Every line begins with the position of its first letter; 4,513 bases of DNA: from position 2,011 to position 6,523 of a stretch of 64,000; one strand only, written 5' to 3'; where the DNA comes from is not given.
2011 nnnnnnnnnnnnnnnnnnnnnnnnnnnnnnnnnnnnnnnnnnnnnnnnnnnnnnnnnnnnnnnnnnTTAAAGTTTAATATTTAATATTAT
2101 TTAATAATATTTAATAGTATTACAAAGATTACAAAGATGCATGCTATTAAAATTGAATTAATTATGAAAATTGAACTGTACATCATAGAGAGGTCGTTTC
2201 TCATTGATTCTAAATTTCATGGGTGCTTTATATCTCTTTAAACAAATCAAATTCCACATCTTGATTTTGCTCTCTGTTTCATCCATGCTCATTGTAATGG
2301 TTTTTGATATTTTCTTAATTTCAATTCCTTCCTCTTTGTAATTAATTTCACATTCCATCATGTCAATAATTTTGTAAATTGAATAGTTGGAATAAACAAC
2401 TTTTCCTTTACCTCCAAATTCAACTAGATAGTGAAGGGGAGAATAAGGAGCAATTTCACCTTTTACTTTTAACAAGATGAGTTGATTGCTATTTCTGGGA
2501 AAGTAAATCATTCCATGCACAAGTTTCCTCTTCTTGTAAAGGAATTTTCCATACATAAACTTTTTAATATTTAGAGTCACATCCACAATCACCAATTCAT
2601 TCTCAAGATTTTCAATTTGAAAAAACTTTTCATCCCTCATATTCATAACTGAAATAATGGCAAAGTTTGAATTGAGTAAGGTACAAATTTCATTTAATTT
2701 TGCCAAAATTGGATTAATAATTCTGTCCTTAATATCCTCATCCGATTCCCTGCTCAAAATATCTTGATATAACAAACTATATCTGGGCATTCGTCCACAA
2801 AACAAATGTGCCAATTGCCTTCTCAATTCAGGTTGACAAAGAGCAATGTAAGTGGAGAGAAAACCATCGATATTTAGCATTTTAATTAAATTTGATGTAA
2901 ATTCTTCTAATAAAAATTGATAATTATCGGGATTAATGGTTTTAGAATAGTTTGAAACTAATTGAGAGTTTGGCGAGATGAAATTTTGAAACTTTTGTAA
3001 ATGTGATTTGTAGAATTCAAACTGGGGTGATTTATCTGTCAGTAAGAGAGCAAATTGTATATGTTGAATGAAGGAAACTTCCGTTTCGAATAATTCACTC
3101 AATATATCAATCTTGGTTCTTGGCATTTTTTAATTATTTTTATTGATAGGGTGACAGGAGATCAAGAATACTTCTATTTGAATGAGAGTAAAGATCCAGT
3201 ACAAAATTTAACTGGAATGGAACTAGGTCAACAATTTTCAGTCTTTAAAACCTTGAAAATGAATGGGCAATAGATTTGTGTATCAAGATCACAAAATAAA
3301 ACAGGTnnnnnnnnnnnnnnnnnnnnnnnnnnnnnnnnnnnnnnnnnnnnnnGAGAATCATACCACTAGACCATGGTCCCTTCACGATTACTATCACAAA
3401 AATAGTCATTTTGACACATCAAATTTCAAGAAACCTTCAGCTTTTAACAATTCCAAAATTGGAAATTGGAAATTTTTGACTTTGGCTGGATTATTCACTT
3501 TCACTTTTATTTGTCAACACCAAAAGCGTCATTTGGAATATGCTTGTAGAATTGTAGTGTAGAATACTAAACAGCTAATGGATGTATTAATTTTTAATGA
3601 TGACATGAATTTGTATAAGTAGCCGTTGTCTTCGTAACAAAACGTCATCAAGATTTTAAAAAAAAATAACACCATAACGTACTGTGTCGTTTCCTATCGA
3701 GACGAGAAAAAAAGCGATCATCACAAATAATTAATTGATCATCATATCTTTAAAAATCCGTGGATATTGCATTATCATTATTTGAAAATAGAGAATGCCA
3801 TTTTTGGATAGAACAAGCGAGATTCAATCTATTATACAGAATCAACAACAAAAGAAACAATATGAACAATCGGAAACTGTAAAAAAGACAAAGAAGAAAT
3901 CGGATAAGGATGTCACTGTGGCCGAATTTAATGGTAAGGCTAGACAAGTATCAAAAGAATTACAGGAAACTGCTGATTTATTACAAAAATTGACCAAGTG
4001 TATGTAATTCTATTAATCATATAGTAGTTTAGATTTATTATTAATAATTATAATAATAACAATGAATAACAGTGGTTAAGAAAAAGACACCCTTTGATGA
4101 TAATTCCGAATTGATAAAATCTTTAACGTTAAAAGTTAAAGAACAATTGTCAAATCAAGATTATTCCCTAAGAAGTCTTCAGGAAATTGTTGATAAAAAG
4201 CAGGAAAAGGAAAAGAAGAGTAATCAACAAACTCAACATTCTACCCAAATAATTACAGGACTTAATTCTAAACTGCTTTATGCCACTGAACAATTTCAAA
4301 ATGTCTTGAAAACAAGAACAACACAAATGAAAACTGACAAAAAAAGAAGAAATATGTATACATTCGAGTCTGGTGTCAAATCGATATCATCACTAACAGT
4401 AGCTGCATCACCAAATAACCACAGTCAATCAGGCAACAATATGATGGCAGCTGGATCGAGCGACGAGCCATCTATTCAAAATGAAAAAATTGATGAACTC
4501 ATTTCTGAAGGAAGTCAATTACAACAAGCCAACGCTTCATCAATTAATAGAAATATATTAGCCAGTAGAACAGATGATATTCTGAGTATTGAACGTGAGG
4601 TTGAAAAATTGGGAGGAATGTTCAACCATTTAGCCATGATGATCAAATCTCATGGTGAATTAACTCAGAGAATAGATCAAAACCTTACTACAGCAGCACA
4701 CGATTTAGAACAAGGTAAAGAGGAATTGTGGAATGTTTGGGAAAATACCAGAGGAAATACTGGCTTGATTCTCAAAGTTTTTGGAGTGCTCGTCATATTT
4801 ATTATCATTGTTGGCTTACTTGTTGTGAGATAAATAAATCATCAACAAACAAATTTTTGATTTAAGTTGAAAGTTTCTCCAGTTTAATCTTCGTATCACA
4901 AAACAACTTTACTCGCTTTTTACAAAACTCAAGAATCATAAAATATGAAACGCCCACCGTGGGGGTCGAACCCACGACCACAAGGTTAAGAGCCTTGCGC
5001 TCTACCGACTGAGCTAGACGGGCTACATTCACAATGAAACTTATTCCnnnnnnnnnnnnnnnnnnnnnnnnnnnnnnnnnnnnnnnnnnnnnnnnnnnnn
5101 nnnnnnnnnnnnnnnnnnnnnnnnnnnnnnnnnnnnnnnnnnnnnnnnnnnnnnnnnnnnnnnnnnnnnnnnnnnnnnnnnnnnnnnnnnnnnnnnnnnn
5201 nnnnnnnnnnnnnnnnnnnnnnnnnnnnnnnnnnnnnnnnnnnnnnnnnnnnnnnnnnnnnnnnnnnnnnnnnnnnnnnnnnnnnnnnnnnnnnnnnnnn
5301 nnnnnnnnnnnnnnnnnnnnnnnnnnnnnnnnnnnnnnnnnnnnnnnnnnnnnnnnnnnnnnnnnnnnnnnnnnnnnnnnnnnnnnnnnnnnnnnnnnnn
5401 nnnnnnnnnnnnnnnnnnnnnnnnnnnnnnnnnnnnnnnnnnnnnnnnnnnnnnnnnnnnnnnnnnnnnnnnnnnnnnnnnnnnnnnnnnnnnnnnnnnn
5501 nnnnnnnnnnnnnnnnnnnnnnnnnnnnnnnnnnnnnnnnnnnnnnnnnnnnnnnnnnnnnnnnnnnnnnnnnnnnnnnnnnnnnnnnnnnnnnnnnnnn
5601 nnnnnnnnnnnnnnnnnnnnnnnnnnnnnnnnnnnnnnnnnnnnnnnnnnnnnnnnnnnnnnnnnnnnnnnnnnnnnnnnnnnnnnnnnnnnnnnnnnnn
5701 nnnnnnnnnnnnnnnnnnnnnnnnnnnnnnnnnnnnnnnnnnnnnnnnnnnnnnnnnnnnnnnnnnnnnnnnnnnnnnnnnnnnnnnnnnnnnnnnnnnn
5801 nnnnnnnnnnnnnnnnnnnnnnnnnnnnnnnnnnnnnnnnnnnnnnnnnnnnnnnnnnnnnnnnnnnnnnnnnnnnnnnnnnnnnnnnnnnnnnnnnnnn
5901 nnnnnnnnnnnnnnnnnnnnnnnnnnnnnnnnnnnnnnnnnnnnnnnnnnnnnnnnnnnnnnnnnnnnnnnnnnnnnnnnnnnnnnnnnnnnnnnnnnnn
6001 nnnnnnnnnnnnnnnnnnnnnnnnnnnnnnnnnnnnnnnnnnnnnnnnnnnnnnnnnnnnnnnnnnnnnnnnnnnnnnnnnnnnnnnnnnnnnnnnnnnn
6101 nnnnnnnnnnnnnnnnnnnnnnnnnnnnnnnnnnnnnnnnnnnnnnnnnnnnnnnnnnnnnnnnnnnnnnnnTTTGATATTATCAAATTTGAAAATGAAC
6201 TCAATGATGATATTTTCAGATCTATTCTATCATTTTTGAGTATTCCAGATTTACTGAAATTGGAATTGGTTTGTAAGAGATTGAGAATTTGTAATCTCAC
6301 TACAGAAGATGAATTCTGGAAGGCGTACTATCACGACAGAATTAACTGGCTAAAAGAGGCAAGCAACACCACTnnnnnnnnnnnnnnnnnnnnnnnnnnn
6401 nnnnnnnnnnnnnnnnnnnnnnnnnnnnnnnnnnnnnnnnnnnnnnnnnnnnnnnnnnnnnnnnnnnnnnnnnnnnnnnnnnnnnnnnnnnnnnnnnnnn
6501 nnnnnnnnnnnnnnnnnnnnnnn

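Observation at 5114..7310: Family of chimeric F-box (with or without Kelch) and small-GTPase genes: three paralogous architectures in 64 kb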

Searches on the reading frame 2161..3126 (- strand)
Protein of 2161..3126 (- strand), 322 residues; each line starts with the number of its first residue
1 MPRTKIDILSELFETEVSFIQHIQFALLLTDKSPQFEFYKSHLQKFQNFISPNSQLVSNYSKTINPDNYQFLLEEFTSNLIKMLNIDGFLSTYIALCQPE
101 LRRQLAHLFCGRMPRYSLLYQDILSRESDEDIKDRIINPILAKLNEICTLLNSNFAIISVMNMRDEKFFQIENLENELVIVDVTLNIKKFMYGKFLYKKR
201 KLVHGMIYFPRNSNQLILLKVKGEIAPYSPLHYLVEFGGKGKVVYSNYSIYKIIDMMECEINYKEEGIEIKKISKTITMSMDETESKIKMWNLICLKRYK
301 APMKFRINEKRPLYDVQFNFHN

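Call 27: search_protein_families(library=pfam, max_evalue=0.1, proteins=[window:2161-3126:-])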
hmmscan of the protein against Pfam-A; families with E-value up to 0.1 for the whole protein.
window:2161-3126:- (322 aa): 0 families

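Call 100: search_solved_structures(query=window:2161-3126:-, max_evalue=10)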
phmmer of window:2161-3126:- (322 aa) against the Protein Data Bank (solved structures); distinct sequences matched with E-value up to 10: 2.
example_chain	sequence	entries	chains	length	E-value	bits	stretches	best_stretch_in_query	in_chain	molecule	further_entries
8zlf_A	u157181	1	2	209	0.036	16.7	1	96-154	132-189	Rho/RAC guanine nucleotide exchange factor, putative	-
2dax_A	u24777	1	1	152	0.63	12.6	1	238-303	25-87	Protein C21orf6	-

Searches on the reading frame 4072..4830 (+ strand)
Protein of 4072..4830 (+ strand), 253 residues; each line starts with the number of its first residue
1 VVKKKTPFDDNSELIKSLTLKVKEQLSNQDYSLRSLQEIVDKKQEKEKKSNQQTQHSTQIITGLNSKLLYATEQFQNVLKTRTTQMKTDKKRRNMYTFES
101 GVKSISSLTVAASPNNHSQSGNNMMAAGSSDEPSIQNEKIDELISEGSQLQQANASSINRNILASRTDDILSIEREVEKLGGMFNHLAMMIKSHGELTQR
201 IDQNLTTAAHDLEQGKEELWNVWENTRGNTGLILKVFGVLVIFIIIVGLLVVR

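Call 27: search_protein_families(library=pfam, max_evalue=0.1, proteins=[window:4072-4830:+])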
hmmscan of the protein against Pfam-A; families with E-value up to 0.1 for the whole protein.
window:4072-4830:+ (253 aa): 3 families
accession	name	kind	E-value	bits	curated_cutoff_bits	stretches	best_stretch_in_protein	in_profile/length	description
PF05739.25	SNARE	-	1e-05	25.9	26.8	1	199-247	4-52/53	SNARE domain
PF10458.14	Val_tRNA-synt_C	-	0.026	15.2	25.9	1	21-62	22-63/66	Valyl tRNA synthetase tRNA binding arm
PF00482.28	T2SSF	-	0.075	13.4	25.2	0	170-247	45-123/125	Type II secretion system (T2SS), protein F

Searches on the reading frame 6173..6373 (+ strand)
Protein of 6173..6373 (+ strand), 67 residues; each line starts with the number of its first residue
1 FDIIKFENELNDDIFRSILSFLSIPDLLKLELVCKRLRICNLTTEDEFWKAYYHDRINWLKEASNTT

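Call 52: search_solved_structures(query=A2, max_evalue=1, show_alignments=3)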
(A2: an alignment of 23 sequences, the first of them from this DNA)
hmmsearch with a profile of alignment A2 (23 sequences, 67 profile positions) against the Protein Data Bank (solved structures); distinct sequences matched with E-value up to 1: 36.
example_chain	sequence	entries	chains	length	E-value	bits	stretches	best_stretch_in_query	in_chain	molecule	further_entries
9kbd_C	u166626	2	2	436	2.2e-10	43.4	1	7-56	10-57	F-box only protein 3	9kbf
5ibk_B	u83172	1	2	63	4.5e-08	36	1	5-50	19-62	F-box/WD repeat-containing protein 7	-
6vcd_B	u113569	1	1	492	5.1e-07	32.6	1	7-53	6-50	F-box/LRR-repeat protein 5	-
5v4b_B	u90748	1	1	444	6e-07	32.4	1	5-51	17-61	F-box/WD repeat-containing protein 7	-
2ovp_B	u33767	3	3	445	6e-07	32.4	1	5-51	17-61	F-box/WD repeat protein 7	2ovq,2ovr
7t1y_B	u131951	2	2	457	6.3e-07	32.3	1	5-51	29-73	F-box/WD repeat-containing protein 7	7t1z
6m90_A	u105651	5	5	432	8e-06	28.8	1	12-52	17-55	F-box/WD repeat-containing protein 1A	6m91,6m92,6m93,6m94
1p22_A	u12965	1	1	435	8.1e-06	28.8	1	12-52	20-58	F-box/WD-repeat protein 1A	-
6ttu_T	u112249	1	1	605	1.2e-05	28.2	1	12-52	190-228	F-box/WD repeat-containing protein 1A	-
11xu_A1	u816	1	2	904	6.2e-05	25.9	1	6-51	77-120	Epithelial cell-transforming sequence 2 oncogene-like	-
6o60_C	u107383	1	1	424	6.5e-05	25.9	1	6-52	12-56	F-box/LRR-repeat protein 2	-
7z8b_F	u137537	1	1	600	8.6e-05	25.5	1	7-52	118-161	F-box/WD repeat-containing protein 8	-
6wnx_A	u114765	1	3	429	0.00011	25.2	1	12-51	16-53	F-box/WD repeat-containing protein 11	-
9jkb_C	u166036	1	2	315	0.00034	23.6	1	6-38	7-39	F-box only protein 4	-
3l2o_B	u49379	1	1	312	0.00036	23.5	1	7-38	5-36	F-box only protein 4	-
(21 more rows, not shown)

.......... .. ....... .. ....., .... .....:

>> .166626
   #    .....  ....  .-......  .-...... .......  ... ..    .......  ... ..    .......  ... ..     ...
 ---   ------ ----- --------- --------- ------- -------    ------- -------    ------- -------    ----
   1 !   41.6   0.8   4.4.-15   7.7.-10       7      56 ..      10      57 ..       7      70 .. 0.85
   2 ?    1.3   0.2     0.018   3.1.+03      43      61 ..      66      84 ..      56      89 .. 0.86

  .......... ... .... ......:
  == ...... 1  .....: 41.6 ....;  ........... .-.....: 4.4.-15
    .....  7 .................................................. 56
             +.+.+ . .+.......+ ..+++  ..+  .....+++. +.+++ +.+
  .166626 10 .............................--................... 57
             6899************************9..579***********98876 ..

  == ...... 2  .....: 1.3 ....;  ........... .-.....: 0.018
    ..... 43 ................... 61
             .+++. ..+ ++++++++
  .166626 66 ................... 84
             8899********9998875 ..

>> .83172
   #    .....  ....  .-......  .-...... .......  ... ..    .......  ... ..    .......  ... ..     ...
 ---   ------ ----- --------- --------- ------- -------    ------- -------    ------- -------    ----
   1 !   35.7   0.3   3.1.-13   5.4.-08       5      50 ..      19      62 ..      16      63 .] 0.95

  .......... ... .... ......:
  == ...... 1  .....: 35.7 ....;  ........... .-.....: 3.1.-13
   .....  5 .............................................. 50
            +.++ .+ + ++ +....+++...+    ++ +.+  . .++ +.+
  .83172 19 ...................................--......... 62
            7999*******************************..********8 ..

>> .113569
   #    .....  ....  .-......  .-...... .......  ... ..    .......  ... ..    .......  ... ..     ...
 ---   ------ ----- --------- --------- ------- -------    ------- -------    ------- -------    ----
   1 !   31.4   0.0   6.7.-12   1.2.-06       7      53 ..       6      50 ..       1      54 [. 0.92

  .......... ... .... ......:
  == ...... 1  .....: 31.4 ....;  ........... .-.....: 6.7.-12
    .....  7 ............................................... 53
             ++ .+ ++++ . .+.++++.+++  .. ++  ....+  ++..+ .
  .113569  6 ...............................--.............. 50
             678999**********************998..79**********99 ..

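Call 53: search_protein_families(library=pfam, alignment_id=A2, max_evalue=0.01)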
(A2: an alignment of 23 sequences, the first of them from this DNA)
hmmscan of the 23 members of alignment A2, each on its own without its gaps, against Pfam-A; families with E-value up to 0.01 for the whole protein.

A. member 1, seq(67 aa): 2 families
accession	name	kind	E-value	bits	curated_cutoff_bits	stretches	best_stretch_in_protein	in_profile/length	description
PF12937.12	F-box-like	-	2.5e-06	27.6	24.3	1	13-52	7-44/47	F-box-like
PF00646.38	F-box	-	4.1e-06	26.9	20.5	1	9-39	3-33/43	F-box domain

B. families by the number of members that match (of 23 scanned): 2 families
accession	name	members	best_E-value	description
PF12937.12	F-box-like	21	1.3e-17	F-box-like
PF00646.38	F-box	15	1.2e-11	F-box domain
